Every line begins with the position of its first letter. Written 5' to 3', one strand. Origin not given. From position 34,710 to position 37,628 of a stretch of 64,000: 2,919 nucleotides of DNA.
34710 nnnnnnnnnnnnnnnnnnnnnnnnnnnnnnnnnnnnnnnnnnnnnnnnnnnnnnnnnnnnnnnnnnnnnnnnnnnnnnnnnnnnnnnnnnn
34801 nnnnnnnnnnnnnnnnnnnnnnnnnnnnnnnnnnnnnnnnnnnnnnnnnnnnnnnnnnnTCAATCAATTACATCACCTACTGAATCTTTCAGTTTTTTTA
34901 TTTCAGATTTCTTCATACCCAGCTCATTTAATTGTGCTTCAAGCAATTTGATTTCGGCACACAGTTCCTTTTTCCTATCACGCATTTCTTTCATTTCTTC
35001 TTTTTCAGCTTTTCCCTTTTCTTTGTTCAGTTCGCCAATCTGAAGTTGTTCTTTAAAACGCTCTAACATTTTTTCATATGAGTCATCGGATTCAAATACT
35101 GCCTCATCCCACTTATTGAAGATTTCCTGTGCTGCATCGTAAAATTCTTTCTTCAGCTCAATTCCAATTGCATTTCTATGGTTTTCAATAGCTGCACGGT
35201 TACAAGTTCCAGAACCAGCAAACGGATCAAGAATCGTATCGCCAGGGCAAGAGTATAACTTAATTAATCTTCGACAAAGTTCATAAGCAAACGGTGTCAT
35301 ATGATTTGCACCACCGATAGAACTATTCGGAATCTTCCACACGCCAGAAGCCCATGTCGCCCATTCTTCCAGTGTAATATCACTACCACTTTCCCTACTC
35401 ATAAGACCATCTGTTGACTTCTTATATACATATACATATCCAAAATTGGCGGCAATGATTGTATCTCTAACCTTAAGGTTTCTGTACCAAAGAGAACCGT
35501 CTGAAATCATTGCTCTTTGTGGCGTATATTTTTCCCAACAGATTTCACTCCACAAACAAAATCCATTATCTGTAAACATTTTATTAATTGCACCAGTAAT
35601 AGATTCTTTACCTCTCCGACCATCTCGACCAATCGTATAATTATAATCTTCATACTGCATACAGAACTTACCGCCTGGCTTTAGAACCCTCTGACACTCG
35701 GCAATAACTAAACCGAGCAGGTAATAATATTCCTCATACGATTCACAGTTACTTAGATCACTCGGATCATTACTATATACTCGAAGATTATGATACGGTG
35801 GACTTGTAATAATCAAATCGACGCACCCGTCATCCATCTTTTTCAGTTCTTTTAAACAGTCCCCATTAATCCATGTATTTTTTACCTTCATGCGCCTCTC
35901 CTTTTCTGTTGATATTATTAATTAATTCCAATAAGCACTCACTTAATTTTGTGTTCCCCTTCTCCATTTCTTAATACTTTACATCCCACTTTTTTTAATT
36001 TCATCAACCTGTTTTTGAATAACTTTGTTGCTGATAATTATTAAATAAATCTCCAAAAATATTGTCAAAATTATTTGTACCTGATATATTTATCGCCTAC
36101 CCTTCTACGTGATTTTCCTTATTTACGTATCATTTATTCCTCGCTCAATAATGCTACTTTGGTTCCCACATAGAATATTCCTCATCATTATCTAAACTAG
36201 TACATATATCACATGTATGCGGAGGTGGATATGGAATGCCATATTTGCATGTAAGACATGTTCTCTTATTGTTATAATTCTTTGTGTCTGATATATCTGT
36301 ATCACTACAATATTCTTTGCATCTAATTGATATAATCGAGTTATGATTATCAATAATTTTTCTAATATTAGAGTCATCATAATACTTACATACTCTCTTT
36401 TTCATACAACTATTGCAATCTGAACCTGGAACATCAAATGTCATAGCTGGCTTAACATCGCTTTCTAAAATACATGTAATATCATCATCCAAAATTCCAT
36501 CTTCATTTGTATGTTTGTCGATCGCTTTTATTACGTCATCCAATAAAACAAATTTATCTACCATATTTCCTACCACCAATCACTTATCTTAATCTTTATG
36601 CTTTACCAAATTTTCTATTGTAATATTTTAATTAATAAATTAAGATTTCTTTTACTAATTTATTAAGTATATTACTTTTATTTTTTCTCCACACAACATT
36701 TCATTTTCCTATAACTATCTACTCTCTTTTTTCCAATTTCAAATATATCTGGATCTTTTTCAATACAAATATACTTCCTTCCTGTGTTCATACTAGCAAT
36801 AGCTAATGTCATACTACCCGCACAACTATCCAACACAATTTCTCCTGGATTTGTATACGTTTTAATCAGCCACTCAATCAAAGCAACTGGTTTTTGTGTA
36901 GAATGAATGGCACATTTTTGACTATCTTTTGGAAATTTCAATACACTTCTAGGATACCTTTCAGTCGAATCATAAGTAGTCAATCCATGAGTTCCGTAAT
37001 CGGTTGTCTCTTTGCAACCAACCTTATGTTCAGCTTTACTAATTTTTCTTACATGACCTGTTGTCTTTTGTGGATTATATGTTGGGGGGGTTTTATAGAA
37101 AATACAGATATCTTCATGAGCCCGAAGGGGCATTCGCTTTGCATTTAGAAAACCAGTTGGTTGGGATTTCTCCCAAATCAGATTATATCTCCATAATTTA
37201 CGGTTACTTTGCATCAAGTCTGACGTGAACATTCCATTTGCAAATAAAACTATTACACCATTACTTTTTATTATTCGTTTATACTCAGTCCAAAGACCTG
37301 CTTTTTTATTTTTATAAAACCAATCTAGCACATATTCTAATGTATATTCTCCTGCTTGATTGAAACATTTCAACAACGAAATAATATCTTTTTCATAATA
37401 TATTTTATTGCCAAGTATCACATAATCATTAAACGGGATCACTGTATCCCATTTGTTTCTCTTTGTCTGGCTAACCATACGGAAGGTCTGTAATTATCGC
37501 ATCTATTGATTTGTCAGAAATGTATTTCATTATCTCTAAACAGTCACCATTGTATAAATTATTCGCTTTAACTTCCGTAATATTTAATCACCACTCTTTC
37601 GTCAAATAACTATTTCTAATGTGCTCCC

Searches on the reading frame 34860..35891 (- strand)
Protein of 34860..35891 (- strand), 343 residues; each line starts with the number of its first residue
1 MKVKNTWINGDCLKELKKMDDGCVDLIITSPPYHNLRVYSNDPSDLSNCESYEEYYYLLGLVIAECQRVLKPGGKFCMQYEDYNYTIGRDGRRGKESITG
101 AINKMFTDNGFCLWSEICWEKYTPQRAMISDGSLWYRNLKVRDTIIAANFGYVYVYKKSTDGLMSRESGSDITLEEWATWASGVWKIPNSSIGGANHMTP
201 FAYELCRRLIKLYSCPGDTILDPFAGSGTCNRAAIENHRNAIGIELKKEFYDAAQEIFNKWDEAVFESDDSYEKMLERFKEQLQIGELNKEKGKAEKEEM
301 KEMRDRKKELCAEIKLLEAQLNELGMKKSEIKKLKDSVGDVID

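Call 28: search_protein_families(library=phrogs, proteins=[window:34860-35891:-], max_evalue=0.00001)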
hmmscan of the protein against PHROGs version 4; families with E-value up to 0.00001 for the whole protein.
window:34860-35891:- (343 aa): 11 families
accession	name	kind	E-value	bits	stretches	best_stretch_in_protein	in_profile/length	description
phrog_67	-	other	3.9e-46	159.5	1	4-280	123-362/743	DNA methyltransferase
phrog_498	-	other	9.9e-28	98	2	101-292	285-457/633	DNA methyltransferase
phrog_12517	-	unknown function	6.3e-25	89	2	4-76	159-229/316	-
phrog_3008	-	other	2.4e-16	60.7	1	196-260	149-213/244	DNA methyltransferase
phrog_6025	-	other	3e-13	50.8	1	7-162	14-149/192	DNA methyltransferase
phrog_18293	-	other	1.9e-12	48.1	1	159-261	9-110/119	methyltransferase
phrog_16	-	DNA, RNA and nucleotide metabolism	6.4e-12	45.5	1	190-258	841-909/986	DNA helicase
phrog_18146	-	other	9.2e-11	42.3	0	199-247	51-100/452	DNA methyltransferase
phrog_8769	-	other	7.7e-10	39.5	1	207-271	2-66/71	methyltransferase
phrog_6952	-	other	6.6e-09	36.9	1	196-255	113-172/181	DNA methyltransferase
phrog_23148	-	unknown function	3.7e-07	31.3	1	197-254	85-142/165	-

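Call 43: search_protein_families(library=pfam, proteins=[window:34860-35891:-], max_evalue=0.001)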
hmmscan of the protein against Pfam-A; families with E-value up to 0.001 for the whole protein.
window:34860-35891:- (343 aa): 2 families
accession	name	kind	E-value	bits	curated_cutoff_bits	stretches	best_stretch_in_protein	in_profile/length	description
PF01555.25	N6_N4_Mtase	-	1.4e-35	123.7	26.7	1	24-256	1-221/221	DNA methylase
PF01170.24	UPF0020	-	0.00024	21.3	22.3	0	216-230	28-42/197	RMKL-like, methyltransferase domain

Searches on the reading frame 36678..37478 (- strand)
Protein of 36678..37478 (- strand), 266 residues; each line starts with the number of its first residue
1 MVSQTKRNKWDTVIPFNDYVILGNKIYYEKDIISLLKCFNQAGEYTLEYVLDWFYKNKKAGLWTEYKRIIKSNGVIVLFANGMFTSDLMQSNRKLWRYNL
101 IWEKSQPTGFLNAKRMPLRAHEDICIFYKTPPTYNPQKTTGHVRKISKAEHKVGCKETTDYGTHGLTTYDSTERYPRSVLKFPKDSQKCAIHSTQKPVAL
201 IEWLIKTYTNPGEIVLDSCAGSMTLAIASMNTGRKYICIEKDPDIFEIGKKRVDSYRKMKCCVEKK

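Call 28: search_protein_families(library=phrogs, proteins=[window:36678-37478:-], max_evalue=0.00001)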
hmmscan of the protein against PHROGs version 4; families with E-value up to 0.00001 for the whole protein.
window:36678-37478:- (266 aa): 10 families
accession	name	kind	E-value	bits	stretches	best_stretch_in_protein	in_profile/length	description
phrog_67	-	other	1e-52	181.2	1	63-257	178-347/743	DNA methyltransferase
phrog_18293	-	other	7.5e-35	120.5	1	167-260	22-114/119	methyltransferase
phrog_12862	-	unknown function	3.2e-25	89.8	1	58-148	43-133/149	-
phrog_3008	-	other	7e-22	78.9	1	173-256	139-214/244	DNA methyltransferase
phrog_498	-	other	1.9e-17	64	1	66-254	264-421/633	DNA methyltransferase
phrog_8769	-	other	2.4e-11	44.3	1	201-259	1-59/71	methyltransferase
phrog_23148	-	unknown function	1.4e-08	35.9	1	184-255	77-148/165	-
phrog_23085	-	unknown function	2.8e-08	34.5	1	183-253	34-105/138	-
phrog_23224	-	other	1.1e-07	32.5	1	183-259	222-298/305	DNA methyltransferase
phrog_6952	-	other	1.2e-07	32.8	1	191-256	113-178/181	DNA methyltransferase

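Call 43: search_protein_families(library=pfam, proteins=[window:36678-37478:-], max_evalue=0.001)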
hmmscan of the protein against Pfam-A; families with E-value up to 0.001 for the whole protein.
window:36678-37478:- (266 aa): 1 family
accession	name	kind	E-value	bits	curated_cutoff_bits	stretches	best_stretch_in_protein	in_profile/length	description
PF01555.25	N6_N4_Mtase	-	3.6e-25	89.6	26.7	1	59-250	32-220/221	DNA methylase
